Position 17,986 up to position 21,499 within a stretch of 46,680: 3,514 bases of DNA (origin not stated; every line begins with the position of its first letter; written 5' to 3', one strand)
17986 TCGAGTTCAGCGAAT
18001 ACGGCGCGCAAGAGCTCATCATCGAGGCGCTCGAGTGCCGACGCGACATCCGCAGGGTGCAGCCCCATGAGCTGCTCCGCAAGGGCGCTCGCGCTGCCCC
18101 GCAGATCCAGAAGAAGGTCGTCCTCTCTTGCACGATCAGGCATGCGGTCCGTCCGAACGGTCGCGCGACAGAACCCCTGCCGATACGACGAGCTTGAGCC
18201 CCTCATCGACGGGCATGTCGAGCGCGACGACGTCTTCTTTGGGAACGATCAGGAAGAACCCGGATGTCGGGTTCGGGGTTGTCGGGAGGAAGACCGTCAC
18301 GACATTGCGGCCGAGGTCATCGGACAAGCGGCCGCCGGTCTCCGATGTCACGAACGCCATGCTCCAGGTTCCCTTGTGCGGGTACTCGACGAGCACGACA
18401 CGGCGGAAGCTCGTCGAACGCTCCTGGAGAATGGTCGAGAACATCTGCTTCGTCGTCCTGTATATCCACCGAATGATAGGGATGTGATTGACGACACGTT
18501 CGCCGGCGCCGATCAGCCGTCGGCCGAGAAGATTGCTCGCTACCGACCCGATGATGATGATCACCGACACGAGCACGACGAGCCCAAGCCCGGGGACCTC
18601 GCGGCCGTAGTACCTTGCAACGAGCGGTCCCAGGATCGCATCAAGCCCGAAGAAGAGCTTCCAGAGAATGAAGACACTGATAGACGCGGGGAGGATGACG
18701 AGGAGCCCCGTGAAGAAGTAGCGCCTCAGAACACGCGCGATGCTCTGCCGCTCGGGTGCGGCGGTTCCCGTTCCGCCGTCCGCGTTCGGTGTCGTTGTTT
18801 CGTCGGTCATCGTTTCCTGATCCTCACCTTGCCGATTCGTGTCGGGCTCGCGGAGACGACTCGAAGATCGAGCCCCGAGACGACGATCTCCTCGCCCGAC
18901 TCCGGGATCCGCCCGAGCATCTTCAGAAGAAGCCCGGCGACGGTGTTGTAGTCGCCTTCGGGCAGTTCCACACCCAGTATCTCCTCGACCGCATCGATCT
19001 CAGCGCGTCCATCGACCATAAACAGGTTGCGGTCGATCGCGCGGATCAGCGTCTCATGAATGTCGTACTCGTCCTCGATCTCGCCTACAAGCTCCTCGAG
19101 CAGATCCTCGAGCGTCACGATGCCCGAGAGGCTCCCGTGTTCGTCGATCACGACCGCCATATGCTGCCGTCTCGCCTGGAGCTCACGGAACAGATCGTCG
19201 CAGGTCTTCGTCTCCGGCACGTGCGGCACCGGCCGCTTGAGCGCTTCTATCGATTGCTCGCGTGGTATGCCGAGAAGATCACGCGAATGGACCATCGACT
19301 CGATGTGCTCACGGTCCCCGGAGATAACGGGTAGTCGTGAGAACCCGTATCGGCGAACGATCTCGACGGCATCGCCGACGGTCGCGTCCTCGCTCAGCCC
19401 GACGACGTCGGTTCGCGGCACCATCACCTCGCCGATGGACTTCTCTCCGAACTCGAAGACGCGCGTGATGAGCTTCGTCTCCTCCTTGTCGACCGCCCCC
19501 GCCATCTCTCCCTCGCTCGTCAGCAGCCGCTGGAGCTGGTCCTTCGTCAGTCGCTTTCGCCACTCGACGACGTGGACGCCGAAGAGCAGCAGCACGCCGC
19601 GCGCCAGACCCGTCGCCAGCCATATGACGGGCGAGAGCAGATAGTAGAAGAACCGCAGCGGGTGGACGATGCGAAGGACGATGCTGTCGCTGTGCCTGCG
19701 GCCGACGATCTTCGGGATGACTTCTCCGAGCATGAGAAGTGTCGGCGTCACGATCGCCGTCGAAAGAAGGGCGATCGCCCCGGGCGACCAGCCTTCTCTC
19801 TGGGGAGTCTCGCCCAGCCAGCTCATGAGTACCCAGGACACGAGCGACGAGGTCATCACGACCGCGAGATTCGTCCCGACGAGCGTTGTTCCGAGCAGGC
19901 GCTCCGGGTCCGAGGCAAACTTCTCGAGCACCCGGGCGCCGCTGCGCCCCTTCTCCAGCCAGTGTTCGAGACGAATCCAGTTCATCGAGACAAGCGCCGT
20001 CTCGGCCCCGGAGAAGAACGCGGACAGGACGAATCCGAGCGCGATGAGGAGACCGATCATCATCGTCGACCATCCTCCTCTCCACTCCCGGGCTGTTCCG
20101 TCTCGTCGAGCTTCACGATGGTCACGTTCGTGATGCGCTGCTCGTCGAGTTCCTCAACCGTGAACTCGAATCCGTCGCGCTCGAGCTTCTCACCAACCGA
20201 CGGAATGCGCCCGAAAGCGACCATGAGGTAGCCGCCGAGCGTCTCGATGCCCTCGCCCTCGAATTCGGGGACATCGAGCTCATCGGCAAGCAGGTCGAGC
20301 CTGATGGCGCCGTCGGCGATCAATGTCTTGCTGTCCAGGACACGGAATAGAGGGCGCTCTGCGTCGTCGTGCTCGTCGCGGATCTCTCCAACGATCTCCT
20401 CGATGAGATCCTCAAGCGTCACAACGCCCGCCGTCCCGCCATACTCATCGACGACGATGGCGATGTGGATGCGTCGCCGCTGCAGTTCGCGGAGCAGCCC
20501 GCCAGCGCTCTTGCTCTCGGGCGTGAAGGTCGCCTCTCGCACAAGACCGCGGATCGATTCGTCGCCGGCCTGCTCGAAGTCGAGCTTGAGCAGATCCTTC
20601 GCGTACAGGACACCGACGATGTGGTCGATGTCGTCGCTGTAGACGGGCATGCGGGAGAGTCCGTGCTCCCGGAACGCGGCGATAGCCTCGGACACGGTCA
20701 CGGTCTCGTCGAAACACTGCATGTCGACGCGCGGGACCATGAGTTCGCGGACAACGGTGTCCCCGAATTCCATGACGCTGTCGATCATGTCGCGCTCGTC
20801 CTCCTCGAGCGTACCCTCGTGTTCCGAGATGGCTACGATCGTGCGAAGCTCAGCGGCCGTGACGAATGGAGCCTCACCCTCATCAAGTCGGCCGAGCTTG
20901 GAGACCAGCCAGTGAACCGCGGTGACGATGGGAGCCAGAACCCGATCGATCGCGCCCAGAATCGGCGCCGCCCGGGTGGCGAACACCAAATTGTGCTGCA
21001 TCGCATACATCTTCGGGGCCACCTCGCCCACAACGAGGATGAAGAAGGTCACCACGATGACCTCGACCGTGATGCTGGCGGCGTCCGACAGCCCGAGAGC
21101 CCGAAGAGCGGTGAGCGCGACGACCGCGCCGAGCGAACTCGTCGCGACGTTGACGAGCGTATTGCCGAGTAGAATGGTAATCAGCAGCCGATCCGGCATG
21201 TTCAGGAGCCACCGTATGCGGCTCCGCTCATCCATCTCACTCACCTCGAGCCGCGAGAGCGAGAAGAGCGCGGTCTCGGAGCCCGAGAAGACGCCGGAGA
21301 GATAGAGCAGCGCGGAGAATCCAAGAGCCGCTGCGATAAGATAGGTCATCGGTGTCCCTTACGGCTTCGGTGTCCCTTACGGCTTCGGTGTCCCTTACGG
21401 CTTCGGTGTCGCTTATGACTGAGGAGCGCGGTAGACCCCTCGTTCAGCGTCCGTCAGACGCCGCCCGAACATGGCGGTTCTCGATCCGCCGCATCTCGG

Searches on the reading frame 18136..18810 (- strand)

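Call 33: search_protein_families(library=pfam, proteins=[window:18136-18810:-], max_evalue=0.0001)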
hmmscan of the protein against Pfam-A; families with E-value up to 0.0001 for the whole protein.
window:18136-18810:- (224 aa): 1 family
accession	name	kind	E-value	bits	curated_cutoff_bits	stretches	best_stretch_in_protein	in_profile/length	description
PF04367.18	DUF502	-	7.9e-35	119.4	23.8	1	78-183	1-107/107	Protein of unknown function (DUF502)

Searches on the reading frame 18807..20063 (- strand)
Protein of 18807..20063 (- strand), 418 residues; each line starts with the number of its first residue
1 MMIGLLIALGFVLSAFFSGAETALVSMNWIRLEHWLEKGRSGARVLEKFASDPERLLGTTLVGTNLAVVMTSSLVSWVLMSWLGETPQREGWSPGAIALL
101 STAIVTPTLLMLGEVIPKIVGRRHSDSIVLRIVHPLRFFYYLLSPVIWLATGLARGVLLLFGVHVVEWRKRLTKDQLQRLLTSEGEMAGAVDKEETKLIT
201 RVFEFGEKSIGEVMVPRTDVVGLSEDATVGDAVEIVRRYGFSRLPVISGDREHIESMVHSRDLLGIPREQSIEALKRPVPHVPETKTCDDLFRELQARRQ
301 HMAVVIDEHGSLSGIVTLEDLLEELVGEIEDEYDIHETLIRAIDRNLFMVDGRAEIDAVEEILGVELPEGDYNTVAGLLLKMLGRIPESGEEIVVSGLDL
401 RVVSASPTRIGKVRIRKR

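Call 33: search_protein_families(library=pfam, proteins=[window:18807-20063:-], max_evalue=0.0001)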
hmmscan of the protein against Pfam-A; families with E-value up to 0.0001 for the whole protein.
window:18807-20063:- (418 aa): 3 families
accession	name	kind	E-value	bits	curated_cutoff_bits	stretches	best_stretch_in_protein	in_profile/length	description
PF01595.25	CNNM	-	1.7e-43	148.8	28.4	1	6-195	2-181/181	Cyclin M transmembrane N-terminal domain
PF03471.22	CorC_HlyC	-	1.7e-22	79.7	27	1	343-417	3-79/81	Transporter associated domain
PF00571.33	CBS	-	1.1e-19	70.9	24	2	211-265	2-53/57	CBS domain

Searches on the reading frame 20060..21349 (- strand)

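Call 33: search_protein_families(library=pfam, proteins=[window:20060-21349:-], max_evalue=0.0001)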
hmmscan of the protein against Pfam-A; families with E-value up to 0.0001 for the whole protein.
window:20060-21349:- (429 aa): 3 families
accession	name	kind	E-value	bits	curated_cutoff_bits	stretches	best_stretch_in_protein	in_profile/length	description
PF01595.25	CNNM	-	5.5e-39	134.1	28.4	1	12-185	4-181/181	Cyclin M transmembrane N-terminal domain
PF03471.22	CorC_HlyC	-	6.7e-19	68.1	27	1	338-413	3-79/81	Transporter associated domain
PF00571.33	CBS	-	1.2e-16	61.2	24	2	200-256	1-54/57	CBS domain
